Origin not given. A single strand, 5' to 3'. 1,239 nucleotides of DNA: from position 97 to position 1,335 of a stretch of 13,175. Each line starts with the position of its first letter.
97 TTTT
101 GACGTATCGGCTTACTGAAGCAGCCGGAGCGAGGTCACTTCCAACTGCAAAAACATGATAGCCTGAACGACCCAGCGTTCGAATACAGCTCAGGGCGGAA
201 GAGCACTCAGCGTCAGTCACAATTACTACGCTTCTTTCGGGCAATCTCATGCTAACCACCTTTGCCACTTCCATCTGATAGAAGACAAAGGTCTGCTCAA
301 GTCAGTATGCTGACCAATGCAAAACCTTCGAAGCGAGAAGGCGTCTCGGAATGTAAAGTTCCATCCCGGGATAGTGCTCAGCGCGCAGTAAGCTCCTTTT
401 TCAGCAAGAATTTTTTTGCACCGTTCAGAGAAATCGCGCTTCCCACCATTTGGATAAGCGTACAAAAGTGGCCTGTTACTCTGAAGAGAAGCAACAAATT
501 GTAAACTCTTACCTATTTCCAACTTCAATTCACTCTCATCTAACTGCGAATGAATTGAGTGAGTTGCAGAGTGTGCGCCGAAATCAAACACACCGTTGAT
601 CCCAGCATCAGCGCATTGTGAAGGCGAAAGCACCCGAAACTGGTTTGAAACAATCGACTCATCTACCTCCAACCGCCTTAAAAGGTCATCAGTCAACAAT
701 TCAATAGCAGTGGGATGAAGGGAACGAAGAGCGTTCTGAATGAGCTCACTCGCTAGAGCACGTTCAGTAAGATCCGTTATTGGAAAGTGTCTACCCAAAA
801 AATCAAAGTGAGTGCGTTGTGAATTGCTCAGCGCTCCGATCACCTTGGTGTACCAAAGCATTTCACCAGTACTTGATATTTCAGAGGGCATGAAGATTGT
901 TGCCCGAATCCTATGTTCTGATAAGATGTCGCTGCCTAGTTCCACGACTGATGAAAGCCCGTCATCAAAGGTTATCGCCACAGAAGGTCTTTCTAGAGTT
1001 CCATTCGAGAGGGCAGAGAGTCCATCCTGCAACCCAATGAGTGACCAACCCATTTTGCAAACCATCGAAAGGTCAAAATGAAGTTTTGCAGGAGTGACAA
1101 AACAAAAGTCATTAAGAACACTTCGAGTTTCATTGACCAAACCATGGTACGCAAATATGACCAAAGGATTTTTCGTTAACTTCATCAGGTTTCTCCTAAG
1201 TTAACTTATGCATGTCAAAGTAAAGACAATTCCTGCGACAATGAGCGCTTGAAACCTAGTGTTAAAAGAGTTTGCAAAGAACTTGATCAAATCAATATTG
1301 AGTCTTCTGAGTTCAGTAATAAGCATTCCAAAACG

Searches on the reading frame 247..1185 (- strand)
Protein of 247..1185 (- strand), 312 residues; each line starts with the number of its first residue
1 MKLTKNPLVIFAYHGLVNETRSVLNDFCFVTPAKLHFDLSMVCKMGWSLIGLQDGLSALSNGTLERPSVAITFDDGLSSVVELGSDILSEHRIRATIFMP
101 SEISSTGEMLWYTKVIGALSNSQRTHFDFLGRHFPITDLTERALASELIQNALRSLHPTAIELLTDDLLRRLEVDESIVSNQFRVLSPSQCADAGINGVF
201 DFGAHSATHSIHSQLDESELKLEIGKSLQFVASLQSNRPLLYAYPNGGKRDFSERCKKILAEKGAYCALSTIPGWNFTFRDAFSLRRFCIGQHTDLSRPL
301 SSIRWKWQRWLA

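Call 5: search_protein_families(library=pfam, proteins=[window:247-1185:-], max_evalue=0.01)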
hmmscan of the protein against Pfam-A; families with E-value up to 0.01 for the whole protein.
window:247-1185:- (312 aa): 1 family
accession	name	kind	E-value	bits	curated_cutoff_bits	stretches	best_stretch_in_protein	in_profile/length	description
PF01522.26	Polysacc_deac_1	-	5.2e-13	49.5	23.1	2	63-101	3-41/124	Polysaccharide deacetylase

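Call 37: search_protein_families(library=ncbifam, proteins=[window:250-1185:-], max_evalue=0.001)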
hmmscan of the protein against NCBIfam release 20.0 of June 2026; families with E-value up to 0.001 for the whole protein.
window:250-1185:- (312 aa): 2 families
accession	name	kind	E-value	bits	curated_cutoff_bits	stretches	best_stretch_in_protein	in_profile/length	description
TIGR03938.2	deacetyl_PgaB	equivalog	0.0001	20.8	321.9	1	8-81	3-78/621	poly-beta-1,6-N-acetyl-D-glucosamine N-deacetylase PgaB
NF050820.1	PolSacchBiosHfsH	equivalog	0.00012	21.8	400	0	63-107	30-75/249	oligosaccharide deacetylase HfsH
